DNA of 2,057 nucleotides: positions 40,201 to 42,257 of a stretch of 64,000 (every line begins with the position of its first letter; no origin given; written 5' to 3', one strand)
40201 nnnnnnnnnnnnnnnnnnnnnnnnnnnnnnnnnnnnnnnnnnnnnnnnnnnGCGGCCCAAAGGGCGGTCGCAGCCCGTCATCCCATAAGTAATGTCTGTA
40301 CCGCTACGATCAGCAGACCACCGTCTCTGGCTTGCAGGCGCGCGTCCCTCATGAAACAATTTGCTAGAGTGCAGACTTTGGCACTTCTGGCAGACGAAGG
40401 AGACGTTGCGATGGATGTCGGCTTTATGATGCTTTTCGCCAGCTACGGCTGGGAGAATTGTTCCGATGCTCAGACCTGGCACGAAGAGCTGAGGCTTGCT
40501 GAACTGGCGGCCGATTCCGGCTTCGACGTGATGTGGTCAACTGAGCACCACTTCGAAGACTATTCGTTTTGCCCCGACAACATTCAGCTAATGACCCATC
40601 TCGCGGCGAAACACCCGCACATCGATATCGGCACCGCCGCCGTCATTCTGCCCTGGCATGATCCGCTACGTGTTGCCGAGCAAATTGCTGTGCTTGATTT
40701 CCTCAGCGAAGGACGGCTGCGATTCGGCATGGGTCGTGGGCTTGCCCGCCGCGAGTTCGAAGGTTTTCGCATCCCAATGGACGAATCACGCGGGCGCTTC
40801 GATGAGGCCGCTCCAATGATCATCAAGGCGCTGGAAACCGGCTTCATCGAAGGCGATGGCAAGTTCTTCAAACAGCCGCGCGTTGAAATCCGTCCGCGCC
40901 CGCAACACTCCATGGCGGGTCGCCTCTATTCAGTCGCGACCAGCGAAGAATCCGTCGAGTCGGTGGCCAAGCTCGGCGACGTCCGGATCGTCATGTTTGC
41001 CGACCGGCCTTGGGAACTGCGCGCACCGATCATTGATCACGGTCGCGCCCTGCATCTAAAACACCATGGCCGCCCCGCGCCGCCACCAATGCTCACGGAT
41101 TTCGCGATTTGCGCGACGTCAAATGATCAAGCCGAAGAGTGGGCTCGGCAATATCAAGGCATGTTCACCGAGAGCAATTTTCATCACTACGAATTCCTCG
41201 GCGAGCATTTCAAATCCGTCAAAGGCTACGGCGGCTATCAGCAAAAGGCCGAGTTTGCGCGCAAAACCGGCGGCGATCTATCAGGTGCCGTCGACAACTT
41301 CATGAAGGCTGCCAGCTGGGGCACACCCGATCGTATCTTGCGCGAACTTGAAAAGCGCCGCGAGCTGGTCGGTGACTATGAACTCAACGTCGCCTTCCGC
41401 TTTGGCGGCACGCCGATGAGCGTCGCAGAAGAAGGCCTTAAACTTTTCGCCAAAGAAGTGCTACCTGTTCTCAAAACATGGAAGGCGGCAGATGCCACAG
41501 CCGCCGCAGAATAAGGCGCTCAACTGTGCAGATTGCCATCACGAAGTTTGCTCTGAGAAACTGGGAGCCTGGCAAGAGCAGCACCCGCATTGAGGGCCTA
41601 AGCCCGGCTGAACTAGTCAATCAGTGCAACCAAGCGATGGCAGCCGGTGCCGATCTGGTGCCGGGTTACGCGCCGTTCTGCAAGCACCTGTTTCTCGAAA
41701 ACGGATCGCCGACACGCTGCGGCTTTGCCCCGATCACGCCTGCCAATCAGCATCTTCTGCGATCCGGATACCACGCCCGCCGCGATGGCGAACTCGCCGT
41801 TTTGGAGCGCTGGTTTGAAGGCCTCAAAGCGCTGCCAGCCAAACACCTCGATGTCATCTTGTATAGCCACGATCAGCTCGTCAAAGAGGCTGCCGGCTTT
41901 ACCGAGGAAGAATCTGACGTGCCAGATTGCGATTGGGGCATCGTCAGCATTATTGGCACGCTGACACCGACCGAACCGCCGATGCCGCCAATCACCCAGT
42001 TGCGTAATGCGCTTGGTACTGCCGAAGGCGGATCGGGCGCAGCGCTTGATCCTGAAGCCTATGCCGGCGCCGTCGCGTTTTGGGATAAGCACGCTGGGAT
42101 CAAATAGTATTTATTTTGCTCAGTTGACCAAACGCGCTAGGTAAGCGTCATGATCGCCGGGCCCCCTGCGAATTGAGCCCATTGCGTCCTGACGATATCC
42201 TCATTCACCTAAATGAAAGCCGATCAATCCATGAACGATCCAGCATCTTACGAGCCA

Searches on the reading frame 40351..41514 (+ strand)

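Call 9: search_protein_families(library=pfam, proteins=[window:40351-41514:+])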
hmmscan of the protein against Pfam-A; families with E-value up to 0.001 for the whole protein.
window:40351-41514:+ (387 aa): 1 family
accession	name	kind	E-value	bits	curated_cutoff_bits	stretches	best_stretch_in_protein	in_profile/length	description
PF00296.26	Bac_luciferase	-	1.4e-50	172.9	27.9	1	24-341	4-312/314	Luciferase-like monooxygenase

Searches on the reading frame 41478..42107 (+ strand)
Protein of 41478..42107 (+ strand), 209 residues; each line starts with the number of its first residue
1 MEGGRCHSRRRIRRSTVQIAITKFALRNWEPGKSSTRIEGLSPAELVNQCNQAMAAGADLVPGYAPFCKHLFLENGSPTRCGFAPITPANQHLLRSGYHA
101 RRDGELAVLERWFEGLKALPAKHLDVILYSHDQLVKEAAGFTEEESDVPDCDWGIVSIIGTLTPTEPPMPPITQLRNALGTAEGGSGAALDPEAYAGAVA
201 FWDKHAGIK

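Call 9: search_protein_families(library=pfam, proteins=[window:41478-42107:+])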
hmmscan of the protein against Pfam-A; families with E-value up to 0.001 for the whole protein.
window:41478-42107:+ (209 aa): 1 family
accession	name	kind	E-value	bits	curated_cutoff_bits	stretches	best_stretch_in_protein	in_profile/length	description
PF11539.13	DUF3228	-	1.3e-62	211.3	25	1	19-207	1-193/194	Protein of unknown function (DUF3228)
